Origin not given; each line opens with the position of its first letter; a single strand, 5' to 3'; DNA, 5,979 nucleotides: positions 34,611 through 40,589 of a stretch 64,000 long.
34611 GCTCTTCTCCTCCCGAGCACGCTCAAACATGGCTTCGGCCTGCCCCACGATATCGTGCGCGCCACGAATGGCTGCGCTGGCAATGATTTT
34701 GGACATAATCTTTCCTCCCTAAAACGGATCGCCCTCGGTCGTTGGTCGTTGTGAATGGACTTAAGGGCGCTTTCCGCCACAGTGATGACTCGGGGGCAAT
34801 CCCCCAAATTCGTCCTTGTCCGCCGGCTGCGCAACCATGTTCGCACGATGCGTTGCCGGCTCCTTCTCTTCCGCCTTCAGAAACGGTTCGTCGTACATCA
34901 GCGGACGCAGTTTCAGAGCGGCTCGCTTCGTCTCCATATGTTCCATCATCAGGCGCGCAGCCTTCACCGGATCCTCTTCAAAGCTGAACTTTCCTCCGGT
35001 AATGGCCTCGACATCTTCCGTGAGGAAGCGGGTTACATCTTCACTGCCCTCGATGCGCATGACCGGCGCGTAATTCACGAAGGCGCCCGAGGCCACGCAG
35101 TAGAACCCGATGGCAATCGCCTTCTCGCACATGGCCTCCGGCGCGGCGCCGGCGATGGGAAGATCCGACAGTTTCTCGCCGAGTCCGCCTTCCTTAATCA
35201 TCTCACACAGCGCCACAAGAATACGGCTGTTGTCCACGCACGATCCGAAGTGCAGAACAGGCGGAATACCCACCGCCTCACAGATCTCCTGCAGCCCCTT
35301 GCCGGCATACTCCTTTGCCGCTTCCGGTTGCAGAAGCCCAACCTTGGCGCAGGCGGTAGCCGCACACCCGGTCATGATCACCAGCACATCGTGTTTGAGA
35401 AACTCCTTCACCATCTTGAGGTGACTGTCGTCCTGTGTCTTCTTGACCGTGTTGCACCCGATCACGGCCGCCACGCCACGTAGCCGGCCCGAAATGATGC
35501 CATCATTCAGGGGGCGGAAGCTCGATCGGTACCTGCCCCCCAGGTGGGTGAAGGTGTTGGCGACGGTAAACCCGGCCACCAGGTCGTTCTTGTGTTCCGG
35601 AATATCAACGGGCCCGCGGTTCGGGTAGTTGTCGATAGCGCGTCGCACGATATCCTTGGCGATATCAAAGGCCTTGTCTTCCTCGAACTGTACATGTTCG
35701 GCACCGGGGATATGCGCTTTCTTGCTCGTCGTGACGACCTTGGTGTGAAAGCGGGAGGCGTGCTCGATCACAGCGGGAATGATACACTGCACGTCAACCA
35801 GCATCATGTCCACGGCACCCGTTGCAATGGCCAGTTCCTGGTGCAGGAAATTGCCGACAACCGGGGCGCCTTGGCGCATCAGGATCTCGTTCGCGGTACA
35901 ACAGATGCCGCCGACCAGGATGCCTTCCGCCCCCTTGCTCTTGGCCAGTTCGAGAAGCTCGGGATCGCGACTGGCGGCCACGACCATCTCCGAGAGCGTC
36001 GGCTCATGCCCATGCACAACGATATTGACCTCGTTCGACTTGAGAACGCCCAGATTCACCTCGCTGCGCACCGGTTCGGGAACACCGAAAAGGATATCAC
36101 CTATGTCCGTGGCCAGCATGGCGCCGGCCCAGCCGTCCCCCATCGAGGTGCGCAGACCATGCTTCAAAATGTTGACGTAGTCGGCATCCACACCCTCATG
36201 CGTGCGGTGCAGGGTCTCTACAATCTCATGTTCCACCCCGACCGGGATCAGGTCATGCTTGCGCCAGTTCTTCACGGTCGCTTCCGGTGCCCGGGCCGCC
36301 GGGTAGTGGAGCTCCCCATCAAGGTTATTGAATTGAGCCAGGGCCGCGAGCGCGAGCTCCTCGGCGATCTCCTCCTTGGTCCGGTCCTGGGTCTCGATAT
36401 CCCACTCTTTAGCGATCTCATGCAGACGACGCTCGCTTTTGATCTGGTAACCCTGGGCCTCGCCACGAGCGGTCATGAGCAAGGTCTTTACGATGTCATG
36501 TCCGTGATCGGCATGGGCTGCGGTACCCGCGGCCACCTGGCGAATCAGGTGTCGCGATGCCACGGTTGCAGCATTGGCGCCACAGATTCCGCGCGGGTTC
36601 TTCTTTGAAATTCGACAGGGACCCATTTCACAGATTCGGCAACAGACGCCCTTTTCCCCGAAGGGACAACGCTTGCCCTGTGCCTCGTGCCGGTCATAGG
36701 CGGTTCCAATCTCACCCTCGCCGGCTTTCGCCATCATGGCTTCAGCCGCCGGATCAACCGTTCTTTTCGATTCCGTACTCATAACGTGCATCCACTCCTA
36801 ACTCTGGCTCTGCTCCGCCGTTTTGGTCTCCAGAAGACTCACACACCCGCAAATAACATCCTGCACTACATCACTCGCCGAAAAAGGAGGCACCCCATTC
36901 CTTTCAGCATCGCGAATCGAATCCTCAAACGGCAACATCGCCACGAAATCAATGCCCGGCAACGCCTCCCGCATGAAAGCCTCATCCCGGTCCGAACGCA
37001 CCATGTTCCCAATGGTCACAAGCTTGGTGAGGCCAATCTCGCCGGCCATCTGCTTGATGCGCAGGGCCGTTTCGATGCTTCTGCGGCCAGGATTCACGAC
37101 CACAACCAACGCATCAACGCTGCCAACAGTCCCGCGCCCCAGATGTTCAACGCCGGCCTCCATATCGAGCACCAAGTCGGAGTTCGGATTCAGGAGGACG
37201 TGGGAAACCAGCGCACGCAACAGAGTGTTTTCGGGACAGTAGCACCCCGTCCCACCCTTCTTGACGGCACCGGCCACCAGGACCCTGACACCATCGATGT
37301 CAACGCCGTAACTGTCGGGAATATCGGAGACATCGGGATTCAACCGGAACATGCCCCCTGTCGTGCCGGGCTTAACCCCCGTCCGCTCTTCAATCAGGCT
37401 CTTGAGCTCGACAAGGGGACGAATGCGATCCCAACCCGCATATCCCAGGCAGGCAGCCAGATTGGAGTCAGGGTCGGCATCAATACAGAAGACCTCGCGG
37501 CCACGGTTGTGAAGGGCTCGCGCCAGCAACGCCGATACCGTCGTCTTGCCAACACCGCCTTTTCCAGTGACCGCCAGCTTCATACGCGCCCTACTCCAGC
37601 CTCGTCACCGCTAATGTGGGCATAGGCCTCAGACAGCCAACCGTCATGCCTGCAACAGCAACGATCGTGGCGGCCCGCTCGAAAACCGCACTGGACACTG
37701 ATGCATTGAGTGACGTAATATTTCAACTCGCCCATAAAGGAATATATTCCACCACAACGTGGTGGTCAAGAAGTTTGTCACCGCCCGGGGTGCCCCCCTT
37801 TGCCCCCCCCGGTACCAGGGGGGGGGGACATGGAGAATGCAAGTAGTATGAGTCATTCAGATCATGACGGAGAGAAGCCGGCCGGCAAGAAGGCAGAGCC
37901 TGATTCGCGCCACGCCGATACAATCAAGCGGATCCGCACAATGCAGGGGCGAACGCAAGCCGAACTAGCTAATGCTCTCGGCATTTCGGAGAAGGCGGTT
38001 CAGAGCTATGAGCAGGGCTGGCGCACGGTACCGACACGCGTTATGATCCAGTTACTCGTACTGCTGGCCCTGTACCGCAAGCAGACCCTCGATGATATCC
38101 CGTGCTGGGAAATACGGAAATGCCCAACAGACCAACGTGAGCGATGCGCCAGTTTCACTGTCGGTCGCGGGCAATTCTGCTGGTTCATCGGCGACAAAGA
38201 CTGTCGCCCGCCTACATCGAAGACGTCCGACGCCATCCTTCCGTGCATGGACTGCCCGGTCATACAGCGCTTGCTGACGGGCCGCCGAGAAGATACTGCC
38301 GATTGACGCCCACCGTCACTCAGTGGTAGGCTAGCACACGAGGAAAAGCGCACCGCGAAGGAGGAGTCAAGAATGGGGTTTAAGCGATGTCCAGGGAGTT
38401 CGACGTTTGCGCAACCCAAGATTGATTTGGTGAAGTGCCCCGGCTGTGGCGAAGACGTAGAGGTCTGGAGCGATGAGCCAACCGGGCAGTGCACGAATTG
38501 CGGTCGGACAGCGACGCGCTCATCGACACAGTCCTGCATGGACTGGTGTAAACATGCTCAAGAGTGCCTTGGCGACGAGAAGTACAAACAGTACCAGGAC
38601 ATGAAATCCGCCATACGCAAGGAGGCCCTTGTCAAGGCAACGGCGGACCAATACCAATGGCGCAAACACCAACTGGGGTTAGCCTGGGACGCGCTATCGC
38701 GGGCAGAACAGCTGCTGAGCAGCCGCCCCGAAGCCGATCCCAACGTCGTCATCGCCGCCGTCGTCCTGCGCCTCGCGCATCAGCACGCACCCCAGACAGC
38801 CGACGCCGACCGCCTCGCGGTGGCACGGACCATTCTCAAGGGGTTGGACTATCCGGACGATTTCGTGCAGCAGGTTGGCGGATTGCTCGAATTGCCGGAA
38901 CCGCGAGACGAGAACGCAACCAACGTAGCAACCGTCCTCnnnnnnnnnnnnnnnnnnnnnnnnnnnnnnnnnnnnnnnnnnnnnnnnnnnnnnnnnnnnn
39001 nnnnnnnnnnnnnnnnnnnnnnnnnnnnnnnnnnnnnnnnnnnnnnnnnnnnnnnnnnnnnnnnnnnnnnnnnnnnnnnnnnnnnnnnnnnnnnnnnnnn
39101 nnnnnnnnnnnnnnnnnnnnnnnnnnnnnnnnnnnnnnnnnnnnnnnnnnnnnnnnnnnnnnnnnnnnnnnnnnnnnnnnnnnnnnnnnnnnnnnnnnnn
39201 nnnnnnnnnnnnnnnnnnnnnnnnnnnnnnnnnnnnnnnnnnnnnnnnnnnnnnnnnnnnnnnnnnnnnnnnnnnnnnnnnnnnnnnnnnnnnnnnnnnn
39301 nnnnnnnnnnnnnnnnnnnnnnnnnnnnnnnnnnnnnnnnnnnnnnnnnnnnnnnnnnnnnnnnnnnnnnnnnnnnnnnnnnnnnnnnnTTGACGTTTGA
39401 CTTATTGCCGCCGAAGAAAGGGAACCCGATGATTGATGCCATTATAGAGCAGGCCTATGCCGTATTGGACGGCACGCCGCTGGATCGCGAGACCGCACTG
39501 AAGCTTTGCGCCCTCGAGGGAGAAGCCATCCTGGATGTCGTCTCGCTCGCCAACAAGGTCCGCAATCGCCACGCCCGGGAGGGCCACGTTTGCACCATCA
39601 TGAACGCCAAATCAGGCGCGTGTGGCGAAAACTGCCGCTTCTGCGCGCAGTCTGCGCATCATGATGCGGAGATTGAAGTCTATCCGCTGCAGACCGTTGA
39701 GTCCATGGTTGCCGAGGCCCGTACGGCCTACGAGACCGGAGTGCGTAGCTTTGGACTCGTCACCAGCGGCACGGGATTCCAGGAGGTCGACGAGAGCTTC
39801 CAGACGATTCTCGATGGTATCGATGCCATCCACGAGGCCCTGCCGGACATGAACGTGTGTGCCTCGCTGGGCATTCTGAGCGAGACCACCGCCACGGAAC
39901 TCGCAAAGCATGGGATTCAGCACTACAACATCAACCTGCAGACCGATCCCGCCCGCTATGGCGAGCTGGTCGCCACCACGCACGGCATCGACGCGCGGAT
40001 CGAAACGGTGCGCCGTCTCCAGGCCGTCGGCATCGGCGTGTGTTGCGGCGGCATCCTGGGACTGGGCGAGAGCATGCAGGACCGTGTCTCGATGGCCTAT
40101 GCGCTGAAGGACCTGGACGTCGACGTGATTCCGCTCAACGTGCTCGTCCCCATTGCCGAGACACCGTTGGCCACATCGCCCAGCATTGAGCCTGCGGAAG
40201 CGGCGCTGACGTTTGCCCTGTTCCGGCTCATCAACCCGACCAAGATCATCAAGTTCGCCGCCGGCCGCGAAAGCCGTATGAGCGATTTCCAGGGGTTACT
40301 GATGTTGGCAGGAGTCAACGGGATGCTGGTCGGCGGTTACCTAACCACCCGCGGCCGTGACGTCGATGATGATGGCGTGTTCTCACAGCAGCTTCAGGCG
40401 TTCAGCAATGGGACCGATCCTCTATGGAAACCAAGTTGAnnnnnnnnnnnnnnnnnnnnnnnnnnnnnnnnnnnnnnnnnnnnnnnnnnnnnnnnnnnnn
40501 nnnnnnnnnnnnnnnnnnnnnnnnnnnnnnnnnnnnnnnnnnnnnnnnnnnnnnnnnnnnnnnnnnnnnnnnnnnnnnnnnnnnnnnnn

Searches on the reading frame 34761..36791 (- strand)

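Call 56: search_protein_families(library=pfam, proteins=[window:34761-36791:-], max_evalue=0.00001)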
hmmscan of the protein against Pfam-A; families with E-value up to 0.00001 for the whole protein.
window:34761-36791:- (676 aa): 1 family
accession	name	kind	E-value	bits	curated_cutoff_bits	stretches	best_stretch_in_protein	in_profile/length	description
PF03063.25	Prismane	-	6.1e-163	543.6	27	1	49-608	1-512/513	Prismane/CO dehydrogenase family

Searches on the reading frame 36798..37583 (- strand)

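Call 56: search_protein_families(library=pfam, proteins=[window:36798-37583:-], max_evalue=0.00001)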
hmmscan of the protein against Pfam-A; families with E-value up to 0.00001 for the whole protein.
window:36798-37583:- (261 aa): 5 families
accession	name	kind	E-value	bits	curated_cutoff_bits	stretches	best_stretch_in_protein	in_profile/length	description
PF01656.29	CbiA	-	1.4e-16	61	25.4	1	4-231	3-123/125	CobQ/CobB/MinD/ParA nucleotide binding domain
PF13614.12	AAA_31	-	1e-09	39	27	1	7-49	9-51/177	AAA domain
PF10609.15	ParA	-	5.1e-09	36.4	27.1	1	5-37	9-41/246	NUBPL iron-transfer P-loop NTPase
PF02374.21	ArsA_ATPase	-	2.1e-08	34.2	24.3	1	4-44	5-45/305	Anion-transporting ATPase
PF00142.24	Fer4_NifH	-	1.4e-07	31.7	25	1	1-41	1-41/271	4Fe-4S iron sulfur cluster binding proteins, NifH/frxC family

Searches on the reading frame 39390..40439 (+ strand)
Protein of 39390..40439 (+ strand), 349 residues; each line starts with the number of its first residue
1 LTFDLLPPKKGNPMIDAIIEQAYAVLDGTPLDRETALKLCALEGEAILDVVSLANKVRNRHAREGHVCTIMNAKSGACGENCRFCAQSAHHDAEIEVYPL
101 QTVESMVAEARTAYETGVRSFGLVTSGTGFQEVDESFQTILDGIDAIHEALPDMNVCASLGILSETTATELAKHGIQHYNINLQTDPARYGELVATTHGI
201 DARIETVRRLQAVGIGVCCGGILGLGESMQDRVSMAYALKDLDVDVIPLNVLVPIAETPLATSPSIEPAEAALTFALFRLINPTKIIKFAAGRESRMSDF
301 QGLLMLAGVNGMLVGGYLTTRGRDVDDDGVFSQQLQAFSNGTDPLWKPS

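Call 56: search_protein_families(library=pfam, proteins=[window:39390-40439:+], max_evalue=0.00001)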
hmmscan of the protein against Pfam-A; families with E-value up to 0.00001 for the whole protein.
window:39390-40439:+ (349 aa): 2 families
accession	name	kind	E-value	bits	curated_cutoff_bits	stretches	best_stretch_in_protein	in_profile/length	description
PF06968.18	BATS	-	1.9e-19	70.1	22.2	1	248-328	1-78/88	Biotin and Thiamin Synthesis associated domain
PF04055.27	Radical_SAM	-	3e-14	54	29.5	1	76-235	5-162/166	Radical SAM superfamily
